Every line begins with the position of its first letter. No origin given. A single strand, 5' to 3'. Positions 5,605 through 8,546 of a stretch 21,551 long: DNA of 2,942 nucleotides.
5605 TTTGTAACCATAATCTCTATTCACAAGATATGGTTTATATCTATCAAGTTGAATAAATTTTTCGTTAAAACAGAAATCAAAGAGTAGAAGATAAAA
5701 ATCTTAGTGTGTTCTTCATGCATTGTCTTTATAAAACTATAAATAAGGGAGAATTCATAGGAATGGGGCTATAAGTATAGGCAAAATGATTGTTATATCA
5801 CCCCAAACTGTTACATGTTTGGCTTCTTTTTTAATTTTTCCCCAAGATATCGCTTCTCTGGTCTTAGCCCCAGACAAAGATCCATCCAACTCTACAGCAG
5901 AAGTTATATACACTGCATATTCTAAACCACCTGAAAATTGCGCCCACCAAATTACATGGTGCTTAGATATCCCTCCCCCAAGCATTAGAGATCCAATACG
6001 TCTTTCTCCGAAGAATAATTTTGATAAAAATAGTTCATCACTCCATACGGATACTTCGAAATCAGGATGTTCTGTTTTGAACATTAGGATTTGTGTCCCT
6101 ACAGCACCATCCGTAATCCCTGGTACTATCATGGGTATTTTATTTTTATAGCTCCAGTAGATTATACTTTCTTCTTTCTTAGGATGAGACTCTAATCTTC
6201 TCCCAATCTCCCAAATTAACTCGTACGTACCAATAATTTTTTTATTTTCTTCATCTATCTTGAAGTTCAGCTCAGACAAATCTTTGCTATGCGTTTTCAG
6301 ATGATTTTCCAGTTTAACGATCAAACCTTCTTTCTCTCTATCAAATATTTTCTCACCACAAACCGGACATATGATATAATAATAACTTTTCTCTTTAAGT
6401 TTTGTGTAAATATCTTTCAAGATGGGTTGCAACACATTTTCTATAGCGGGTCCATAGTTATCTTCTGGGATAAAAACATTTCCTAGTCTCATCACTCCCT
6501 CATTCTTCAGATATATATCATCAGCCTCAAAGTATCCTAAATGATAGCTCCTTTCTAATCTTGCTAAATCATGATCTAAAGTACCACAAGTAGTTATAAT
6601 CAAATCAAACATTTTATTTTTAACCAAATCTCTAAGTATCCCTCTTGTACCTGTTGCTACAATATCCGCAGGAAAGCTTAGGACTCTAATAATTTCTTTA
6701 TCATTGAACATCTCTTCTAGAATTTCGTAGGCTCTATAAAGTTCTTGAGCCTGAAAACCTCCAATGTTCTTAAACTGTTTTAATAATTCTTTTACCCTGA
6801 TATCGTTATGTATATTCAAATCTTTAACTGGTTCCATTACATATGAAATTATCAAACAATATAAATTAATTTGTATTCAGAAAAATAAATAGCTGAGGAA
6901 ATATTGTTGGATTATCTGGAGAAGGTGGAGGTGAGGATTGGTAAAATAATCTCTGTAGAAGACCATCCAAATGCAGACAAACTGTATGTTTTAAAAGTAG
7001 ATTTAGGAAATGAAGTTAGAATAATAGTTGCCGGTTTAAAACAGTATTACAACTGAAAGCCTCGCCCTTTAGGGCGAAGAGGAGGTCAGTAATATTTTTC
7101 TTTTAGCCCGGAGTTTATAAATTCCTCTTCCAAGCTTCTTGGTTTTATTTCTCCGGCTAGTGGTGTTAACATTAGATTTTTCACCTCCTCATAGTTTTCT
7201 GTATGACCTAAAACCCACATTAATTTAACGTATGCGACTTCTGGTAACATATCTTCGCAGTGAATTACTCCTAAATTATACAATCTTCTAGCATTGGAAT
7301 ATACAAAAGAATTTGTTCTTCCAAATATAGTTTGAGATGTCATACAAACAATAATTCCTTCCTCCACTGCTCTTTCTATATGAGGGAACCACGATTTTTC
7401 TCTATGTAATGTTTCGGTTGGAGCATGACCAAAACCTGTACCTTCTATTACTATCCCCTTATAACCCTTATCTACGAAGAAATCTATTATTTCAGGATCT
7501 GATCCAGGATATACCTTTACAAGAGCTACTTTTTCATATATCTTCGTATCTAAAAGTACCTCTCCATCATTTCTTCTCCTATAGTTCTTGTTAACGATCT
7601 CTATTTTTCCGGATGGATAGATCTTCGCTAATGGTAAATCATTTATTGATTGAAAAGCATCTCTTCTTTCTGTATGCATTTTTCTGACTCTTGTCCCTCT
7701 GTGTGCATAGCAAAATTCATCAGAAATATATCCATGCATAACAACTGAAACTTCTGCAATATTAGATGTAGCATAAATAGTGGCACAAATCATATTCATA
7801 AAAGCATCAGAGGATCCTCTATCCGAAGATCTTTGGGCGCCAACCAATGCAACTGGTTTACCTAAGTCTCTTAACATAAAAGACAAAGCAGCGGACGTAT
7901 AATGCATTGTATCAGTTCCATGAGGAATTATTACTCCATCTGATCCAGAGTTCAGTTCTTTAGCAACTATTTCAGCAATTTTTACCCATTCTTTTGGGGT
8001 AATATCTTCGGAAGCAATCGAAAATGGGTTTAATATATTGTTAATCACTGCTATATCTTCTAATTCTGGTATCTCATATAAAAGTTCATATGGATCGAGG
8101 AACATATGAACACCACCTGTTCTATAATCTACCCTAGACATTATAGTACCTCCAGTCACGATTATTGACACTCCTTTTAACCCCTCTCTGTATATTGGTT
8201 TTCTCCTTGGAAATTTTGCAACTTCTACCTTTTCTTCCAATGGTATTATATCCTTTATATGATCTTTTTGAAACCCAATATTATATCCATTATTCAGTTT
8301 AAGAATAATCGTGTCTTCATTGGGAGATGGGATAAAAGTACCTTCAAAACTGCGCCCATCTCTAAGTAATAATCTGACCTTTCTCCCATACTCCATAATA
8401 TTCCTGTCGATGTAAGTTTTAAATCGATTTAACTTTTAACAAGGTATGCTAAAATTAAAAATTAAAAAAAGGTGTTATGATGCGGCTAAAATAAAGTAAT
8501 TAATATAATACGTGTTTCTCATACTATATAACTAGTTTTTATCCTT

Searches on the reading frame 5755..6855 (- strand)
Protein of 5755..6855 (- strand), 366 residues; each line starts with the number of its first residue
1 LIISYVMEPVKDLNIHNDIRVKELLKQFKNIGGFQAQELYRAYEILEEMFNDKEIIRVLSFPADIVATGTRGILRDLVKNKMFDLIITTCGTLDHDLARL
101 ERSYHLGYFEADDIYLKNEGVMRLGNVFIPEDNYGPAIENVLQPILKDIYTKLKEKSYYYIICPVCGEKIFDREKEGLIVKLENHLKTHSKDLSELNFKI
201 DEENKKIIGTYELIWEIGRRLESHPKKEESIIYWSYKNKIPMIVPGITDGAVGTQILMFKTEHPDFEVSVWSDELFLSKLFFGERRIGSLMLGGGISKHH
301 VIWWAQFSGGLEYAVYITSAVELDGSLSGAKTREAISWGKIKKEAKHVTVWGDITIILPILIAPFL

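Call 68: search_protein_families(library=ncbifam, proteins=[window:5755-6855:-], max_evalue=0.00001)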
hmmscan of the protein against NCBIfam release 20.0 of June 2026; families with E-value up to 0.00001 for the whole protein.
window:5755-6855:- (366 aa): 7 families
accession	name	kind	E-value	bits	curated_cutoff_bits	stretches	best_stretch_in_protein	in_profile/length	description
NF002294.1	PRK01221.1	equivalog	5.3e-127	423.3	350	2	199-363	139-298/300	deoxyhypusine synthase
TIGR00321.1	dhys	equivalog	8.2e-78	261.8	304.25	1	10-363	2-297/301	deoxyhypusine synthase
NF003052.1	PRK03971.1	equivalog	3.7e-72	243.4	380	2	192-363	155-330/334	deoxyhypusine synthase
NF002630.0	PRK02301.1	equivalog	4.9e-55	187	364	2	185-363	137-309/318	deoxyhypusine synthase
NF002006.0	PRK00805.1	equivalog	3.8e-45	154.2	434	2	179-361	127-314/338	deoxyhypusine synthase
NF002699.1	PRK02492.1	equivalog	7e-38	130.3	500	2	201-363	146-317/338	1,9-bis(guanidino)-5-aza-nonane synthase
NF001980.1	PRK00770.1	equivalog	2.2e-28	99.4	450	2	201-363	138-318/350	homospermidine biosynthesis protein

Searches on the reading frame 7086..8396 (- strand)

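Call 68: search_protein_families(library=ncbifam, proteins=[window:7086-8396:-], max_evalue=0.00001)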
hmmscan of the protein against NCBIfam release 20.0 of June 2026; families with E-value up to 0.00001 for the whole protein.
window:7086-8396:- (436 aa): 6 families
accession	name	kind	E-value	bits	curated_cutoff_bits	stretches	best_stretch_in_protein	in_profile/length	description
NF003217.0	PRK04183.1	equivalog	6.9e-164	545.4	310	1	2-424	4-418/420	Glu-tRNA(Gln) amidotransferase subunit GatD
TIGR02153.1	gatD_arch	equivalog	6.9e-163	542.1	324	1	17-421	2-403/405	Glu-tRNA(Gln) amidotransferase subunit GatD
TIGR00519.1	asnASE_I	subfamily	1.6e-126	421.9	260.5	1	73-418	1-336/337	type I asparaginase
NF006998.0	PRK09461.1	equivalog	1.1e-46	159.7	376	1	76-418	6-335/337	asparaginase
TIGR00520.1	asnASE_II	subfamily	9.8e-33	113.5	314.3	1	72-408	23-348/352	type II asparaginase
NF008304.0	PRK11096.1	equivalog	6.8e-31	107.1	506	1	75-408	25-344/348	L-asparaginase 2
